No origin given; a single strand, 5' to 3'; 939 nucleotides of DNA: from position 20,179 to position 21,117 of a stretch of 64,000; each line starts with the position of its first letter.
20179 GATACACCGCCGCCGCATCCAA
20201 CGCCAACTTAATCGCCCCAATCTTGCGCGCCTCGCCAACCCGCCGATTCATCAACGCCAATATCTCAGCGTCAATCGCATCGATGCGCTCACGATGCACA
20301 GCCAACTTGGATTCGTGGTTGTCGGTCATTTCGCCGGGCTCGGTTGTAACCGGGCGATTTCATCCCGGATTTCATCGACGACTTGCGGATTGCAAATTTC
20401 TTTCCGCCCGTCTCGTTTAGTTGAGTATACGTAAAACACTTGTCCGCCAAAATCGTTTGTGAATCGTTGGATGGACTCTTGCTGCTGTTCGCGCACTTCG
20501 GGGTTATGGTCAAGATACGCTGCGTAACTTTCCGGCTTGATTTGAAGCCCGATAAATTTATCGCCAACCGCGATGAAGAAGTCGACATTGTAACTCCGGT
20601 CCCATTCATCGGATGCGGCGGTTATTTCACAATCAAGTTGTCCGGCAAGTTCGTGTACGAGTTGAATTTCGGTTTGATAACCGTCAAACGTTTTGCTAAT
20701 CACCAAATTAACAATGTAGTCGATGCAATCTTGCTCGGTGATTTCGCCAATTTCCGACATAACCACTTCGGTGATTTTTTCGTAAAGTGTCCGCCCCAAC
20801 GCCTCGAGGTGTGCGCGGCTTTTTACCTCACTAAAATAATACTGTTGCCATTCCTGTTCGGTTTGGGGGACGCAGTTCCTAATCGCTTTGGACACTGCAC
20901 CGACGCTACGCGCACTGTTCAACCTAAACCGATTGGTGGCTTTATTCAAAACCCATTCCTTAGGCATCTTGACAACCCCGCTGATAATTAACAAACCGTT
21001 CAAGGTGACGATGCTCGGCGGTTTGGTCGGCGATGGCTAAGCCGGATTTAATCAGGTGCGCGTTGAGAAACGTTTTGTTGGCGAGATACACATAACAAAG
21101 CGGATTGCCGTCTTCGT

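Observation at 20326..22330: Type II restriction-modification pair spliced into the gyrA-pheA operon in place of serC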

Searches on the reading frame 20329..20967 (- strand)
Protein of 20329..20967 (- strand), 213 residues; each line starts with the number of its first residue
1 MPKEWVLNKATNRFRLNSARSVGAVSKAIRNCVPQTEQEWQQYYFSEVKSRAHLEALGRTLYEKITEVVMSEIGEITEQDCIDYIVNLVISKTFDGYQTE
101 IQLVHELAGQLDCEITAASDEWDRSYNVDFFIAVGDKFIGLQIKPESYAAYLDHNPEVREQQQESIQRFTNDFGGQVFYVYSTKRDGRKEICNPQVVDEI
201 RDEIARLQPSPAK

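Call 4: search_protein_families(library=pfam, proteins=[window:20329-20967:-], max_evalue=0.1)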
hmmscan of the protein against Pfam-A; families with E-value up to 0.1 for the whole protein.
window:20329-20967:- (213 aa): 2 families
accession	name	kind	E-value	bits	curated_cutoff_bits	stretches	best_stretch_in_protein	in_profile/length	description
PF09568.16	RE_MjaI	-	1.3e-37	129.6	22.7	1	4-158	1-147/164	MjaI restriction endonuclease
PF25643.1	Seadorna_VP2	-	0.019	13.5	27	1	4-67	576-636/953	Seadornavirus inner capsid protein VP2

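Call 5: find_encoding_contigs(protein=window:20329-20967:-, flank=10000, max_places=10)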
Protein window:20329-20967:- (213 aa): no gene with exactly this product is on record in the collection.

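Call 6: search_protein_families(library=ncbifam, proteins=[window:20329-20967:-], max_evalue=0.01)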
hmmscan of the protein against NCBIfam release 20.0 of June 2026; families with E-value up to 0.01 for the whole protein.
window:20329-20967:- (213 aa): 0 families

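Call 7: search_protein_families(library=padloc, proteins=[window:20329-20967:-], max_evalue=0.01)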
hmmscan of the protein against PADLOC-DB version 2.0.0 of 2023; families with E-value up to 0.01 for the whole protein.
window:20329-20967:- (213 aa): 3 families
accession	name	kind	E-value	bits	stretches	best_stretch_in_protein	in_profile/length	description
PDLC03450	REase_II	-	8.3e-29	98.7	1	29-208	4-194/197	Type II restriction enzyme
PDLC03519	REase_II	-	6.8e-10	37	1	18-161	53-192/222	Type II restriction enzyme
PDLC01606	Csx28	-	0.0038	15.1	0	36-72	79-115/178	CAS-VI-B; associated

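Call 9: find_homologous_proteins(query=window:20329-20967:-)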
Query window:20329-20967:- (213 aa): 1384 proteins with E <= 0.001 among 1604 candidates; the best 120 are listed.
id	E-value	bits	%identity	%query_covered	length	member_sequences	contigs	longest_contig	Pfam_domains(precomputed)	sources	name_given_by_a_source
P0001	1.2e-133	461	100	97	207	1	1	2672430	PF09568.18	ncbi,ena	-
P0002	2.4e-104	366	77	100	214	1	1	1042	PF09568.18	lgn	-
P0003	1.3e-76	275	59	98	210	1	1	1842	PF09568.18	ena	-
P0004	1.3e-73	265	59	98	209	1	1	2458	PF09568.18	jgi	jgi:hypothetical protein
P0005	1.7e-71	258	58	97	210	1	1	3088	PF09568.18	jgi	jgi:hypothetical protein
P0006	7.1e-71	256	57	98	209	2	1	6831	PF09568.18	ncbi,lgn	-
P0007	7.9e-71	256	55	97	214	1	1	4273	PF09568.18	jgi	jgi:hypothetical protein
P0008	1.3e-70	256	56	97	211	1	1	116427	PF09568.18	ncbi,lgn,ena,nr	ncbi:MAG: MjaI family restriction endonuclease [Defluviitaleaceae bacterium]|nr:MjaI family restrict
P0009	1.7e-70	255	56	98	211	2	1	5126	PF09568.18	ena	-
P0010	2.2e-70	255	56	98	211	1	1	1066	PF09568.18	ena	-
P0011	2.8e-70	254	55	97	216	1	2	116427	PF09568.18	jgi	-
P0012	3.0e-70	254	55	97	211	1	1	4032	PF09568.18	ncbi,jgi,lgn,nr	ncbi:MAG: MjaI family restriction endonuclease [Dysgonamonadaceae bacterium]|jgi:hypothetical protei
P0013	4.6e-70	254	56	98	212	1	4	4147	PF09568.18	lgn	-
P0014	4.6e-70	254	56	98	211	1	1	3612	PF09568.18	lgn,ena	-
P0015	8.1e-70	253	57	97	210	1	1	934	PF09568.18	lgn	-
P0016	8.5e-70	253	53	98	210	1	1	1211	PF09568.18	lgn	-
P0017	1.3e-69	252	56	97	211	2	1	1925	PF09568.18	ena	-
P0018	1.5e-69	252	55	97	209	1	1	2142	PF09568.18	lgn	-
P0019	1.7e-69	252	57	97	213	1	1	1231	PF09568.18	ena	-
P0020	1.9e-69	252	55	98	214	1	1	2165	PF09568.18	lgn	-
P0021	2.0e-69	252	54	97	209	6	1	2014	PF09568.18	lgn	-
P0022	2.5e-69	251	57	99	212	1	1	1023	PF09568.18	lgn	-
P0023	3.0e-69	251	56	97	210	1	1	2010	PF09568.18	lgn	-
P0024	3.0e-69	251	57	91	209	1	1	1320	PF09568.18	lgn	-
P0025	3.8e-69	251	57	97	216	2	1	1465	PF09568.18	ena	-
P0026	4.7e-69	250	56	97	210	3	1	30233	PF09568.18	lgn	-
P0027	4.9e-69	250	57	97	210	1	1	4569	PF09568.18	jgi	jgi:hypothetical protein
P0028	4.9e-69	250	54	97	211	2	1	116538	PF09568.18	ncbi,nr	ncbi:MAG: MjaI family restriction endonuclease [Ignavibacteriaceae bacterium]|nr:MjaI family restric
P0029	5.6e-69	250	56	98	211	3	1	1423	PF09568.18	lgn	-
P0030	6.3e-69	250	53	98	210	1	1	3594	PF09568.18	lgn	-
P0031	6.8e-69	250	56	97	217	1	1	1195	PF09568.18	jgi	-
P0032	7.1e-69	250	56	98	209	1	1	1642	PF09568.18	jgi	jgi:hypothetical protein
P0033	8.0e-69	250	57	97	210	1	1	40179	PF09568.18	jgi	jgi:hypothetical protein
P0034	8.1e-69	250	54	98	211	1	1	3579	PF09568.18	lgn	-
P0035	9.1e-69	249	53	97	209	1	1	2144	PF09568.18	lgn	-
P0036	1.0e-68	249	55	97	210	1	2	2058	PF09568.18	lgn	-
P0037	1.2e-68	249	54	98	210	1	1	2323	PF09568.18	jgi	jgi:hypothetical protein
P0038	1.2e-68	249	55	97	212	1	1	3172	PF09568.18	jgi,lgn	-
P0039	1.4e-68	249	55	97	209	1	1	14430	PF09568.18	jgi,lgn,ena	-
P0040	1.4e-68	249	56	98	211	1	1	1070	PF09568.18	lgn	-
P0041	1.6e-68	249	53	98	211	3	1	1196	PF09568.18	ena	-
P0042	1.6e-68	249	54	97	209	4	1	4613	PF09568.18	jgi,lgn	-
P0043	2.1e-68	248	54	98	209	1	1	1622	PF09568.18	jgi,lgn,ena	-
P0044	2.2e-68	248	55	97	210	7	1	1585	PF09568.18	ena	-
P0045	2.3e-68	248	56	97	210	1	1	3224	PF09568.18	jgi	-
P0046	2.3e-68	248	54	98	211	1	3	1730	PF09568.18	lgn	-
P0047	3.1e-68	248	55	98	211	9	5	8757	PF09568.18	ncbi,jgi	jgi:hypothetical protein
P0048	3.2e-68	248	53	98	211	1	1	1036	PF09568.18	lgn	-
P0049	3.8e-68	247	57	98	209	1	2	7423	PF09568.18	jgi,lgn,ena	-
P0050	4.1e-68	247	57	98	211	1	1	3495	PF09568.18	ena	-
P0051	4.7e-68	247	55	98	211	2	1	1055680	PF09568.18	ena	-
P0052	5.2e-68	247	55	97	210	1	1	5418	PF09568.18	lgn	-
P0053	5.4e-68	247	57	91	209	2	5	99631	PF09568.18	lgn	-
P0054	5.4e-68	247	54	97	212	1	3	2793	PF09568.18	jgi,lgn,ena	-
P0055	6.0e-68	247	54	97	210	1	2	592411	PF09568.18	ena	-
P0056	6.4e-68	247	54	91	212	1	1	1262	PF09568.18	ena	-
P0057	6.7e-68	247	54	97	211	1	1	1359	PF09568.18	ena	-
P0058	6.8e-68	247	54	98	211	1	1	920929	PF09568.18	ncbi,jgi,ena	jgi:MjaI restriction endonuclease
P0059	6.9e-68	247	57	98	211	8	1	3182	PF09568.18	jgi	-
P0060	7.7e-68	246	53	98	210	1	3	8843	PF09568.18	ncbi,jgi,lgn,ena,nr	ncbi:MAG: MjaI family restriction endonuclease [Desulfobulbaceae bacterium]|jgi:hypothetical protein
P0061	8.4e-68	246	54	98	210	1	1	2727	PF09568.18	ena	-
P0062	8.7e-68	246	53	99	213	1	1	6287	PF09568.18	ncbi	ncbi:MAG: MjaI family restriction endonuclease [Candidatus Glassbacteria bacterium]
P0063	9.7e-68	246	54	99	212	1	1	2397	PF09568.18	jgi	-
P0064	9.7e-68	246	54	91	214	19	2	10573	PF09568.18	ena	-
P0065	1.1e-67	246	56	97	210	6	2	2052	PF09568.18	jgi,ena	-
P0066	1.1e-67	246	55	98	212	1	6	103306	PF09568.18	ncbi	-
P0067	1.2e-67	246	53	97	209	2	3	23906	PF09568.18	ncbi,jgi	-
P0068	1.3e-67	246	55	97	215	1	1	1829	PF09568.18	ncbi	-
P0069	1.6e-67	245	56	98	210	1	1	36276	PF09568.18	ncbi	-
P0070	1.8e-67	245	56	98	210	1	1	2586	PF09568.18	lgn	-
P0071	2.4e-67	245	53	98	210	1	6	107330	PF09568.18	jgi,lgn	-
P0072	2.5e-67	245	55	97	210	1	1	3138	PF09568.18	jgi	jgi:hypothetical protein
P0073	2.5e-67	245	55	99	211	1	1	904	PF09568.18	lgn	-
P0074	2.8e-67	245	52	98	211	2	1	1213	PF09568.18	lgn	-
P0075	2.8e-67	245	55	90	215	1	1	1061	PF09568.18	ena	-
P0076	2.8e-67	245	56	98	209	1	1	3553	PF09568.18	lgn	-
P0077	3.0e-67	245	54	98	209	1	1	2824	PF09568.18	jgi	jgi:hypothetical protein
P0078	3.1e-67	244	55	97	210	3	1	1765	PF09568.18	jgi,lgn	-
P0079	3.1e-67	244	55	97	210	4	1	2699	PF09568.18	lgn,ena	-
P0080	3.5e-67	244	55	97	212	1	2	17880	PF09568.18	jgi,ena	-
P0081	3.6e-67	244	55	97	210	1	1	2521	PF09568.18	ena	-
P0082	3.9e-67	244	53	98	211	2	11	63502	PF09568.18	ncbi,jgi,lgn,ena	-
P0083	4.0e-67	244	54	98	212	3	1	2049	PF09568.18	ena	-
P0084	4.3e-67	244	53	98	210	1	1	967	PF09568.18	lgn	-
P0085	4.5e-67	244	54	98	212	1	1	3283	PF09568.18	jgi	jgi:hypothetical protein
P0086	4.5e-67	244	56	98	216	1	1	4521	PF09568.18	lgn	-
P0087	4.6e-67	244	56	99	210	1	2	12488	PF09568.18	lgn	-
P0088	4.6e-67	244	56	91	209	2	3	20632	PF09568.18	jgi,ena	jgi:hypothetical protein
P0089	4.7e-67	244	55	97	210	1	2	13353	PF09568.18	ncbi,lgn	-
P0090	5.0e-67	244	55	100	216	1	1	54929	PF09568.18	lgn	-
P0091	5.1e-67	244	54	98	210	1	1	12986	PF09568.18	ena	-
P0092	5.5e-67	244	54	98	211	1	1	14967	PF09568.18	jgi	jgi:hypothetical protein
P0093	5.9e-67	244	56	98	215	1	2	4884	PF09568.18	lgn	-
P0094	6.1e-67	244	55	97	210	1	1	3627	PF09568.18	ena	-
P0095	6.6e-67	243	55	97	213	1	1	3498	PF09568.18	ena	-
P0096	6.9e-67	243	53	98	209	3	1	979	PF09568.18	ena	-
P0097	7.5e-67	243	55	97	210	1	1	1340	PF09568.18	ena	-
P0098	7.5e-67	243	55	98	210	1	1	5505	PF09568.18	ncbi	-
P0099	7.9e-67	243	54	97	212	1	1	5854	PF09568.18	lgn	-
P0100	8.5e-67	243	53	98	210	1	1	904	PF09568.18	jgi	jgi:hypothetical protein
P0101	8.5e-67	243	53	98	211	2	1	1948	PF09568.18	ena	-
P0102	9.3e-67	243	54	98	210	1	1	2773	PF09568.18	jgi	jgi:hypothetical protein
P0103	9.6e-67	243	53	98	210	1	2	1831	PF09568.18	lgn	-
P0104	9.6e-67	243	53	98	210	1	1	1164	PF09568.18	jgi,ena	-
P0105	9.7e-67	243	53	98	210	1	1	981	PF09568.18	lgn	-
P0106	9.8e-67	243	55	97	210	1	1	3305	PF09568.18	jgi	jgi:hypothetical protein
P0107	9.8e-67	243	52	98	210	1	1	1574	PF09568.18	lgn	-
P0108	1.0e-66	243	53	98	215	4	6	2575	PF09568.18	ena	-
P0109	1.0e-66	243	53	97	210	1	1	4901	PF09568.18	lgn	-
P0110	1.0e-66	243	53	98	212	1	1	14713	PF09568.18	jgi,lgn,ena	-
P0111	1.0e-66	243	54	91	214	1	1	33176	PF09568.18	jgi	jgi:hypothetical protein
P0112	1.1e-66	243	54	97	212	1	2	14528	PF09568.18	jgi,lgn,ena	jgi:hypothetical protein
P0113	1.2e-66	243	56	97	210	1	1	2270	PF09568.18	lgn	-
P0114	1.2e-66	243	54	98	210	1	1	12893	PF09568.18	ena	-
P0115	1.2e-66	243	54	97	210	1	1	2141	PF09568.18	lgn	-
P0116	1.2e-66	242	54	97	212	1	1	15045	PF09568.18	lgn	-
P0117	1.4e-66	242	55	97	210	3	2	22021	PF09568.18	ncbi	ncbi:MAG: MjaI family restriction endonuclease [Cuniculiplasma sp.]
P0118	1.4e-66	242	53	98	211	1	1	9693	PF09568.18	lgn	-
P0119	1.4e-66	242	53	91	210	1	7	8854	PF09568.18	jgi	jgi:hypothetical protein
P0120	1.5e-66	242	54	98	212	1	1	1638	PF09568.18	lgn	-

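Call 10: find_encoding_contigs(protein=P0001, flank=10000, max_places=5)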
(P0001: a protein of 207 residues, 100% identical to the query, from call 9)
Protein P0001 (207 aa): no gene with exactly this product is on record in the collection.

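Call 11: find_encoding_contigs(protein=P0002, flank=10000, max_places=5)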
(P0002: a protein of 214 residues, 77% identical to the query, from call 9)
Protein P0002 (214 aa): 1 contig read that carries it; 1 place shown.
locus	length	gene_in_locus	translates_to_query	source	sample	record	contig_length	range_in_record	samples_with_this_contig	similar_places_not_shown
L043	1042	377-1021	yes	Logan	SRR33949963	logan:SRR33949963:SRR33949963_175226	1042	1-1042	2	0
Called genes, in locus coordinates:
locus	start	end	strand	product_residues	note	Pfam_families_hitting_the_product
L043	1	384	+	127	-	?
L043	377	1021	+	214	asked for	PF09568:RE_MjaI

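Call 13: list_cluster_members(proteins=[P0001, P0002])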
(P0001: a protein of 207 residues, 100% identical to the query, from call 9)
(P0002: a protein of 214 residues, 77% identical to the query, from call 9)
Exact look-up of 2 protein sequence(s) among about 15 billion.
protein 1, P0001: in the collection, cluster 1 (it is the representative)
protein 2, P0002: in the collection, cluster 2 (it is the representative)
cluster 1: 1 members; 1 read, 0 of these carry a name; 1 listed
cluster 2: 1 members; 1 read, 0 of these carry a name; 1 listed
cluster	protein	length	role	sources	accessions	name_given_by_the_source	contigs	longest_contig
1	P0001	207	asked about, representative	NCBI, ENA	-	-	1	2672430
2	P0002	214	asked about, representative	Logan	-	-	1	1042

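Call 56: search_solved_structures(query=A4, max_evalue=1)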
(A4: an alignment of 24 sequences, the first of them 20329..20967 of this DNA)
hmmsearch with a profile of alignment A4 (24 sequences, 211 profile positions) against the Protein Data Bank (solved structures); distinct sequences matched with E-value up to 1: 0.

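Call 65: predict_structure(alignment_id=A6)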
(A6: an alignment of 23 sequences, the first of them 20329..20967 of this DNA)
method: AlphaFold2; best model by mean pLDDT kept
length: 213 residues; sequences in the alignment: 23
mean_pLDDT: 90.3   pTM: 0.77
mean pLDDT of the five models: 90.3, 86.8, 85.7, 84.5, 83.7
residues with pLDDT >= 90: 140; 70-90: 61; 50-70: 11; < 50: 1
segments of 3 or more residues with pLDDT < 50: none
pLDDT, mean of each block of 10 residues (from residue 1): 83 90 91 95 98 98 81 78 97 91 92 92 89 96 90 89 93 96 85 95 91 47
secondary structure, 60 per line:
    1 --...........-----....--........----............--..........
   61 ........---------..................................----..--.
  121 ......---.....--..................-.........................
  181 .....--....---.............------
elements in order: H3-13 H19-22 H25-32 H37-48 H51-68 H78-111 H120-126 E130-134 E137-145 H146-154 H156-173 E174-185 E188-191 H195-207

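Call 72: search_dna_similar(query=window:20329-20967:-, collection=plasmids, mode=protein, max_rows=12)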
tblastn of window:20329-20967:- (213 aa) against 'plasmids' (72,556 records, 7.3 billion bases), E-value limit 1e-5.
Records with a match: 1; places in all: 1; records where one place covers at least 80% of the query: 1.
Best place of each record, by identity: <60% 1.
By first word of the organism name: Bacillus 1.
By predicted mobility (MOB-suite, as given by PLSDB): non-mobilizable 1.
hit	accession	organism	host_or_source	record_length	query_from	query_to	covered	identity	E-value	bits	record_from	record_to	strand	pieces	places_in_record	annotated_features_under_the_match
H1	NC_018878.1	Bacillus thuringiensis Bt407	-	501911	8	200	91%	25.1%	4e-7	57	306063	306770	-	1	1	hypothetical protein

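Call 73: search_dna_similar(query=window:20329-20967:-, collection=phages, mode=protein, max_rows=12)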
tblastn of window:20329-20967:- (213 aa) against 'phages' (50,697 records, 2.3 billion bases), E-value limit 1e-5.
No match.

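Call 82: find_related_loci(query=A6, collection=metagenome_contigs, flank=5000)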
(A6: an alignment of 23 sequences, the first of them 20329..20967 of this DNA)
Query A6 (213 aa) in metagenome_contigs; peptide patterns used: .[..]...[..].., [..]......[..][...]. (x = any residue, [..] = any of these).
600 stretches matched a pattern (row limit reached: there are more); 556 encode a relative of the query (tblastn E <= 1e-3); the best 80 are kept; 80 distinct loci.
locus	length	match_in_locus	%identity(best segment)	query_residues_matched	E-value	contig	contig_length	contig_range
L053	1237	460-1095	54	1-211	1e-83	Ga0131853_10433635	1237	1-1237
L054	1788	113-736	55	1-207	2e-80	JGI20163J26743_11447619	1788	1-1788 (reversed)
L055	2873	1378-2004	55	1-208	3e-77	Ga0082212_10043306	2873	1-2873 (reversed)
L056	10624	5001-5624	56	1-207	2e-76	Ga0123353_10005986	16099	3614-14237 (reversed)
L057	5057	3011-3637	54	1-208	3e-75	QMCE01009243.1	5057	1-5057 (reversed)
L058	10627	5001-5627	53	1-208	3e-75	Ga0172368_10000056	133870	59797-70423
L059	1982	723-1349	54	1-208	1e-77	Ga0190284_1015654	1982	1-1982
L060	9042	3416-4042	53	1-208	1e-74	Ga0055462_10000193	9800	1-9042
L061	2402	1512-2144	54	1-207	3e-76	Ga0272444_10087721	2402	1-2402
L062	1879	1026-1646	53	1-207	5e-77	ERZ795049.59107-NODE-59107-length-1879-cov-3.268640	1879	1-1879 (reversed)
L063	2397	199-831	54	1-210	5e-76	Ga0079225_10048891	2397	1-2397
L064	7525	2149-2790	51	1-213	4e-74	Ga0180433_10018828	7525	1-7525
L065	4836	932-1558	54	1-208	8e-74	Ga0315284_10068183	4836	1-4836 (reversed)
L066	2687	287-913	52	1-208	8e-75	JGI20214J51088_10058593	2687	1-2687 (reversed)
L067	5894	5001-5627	53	1-208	9e-74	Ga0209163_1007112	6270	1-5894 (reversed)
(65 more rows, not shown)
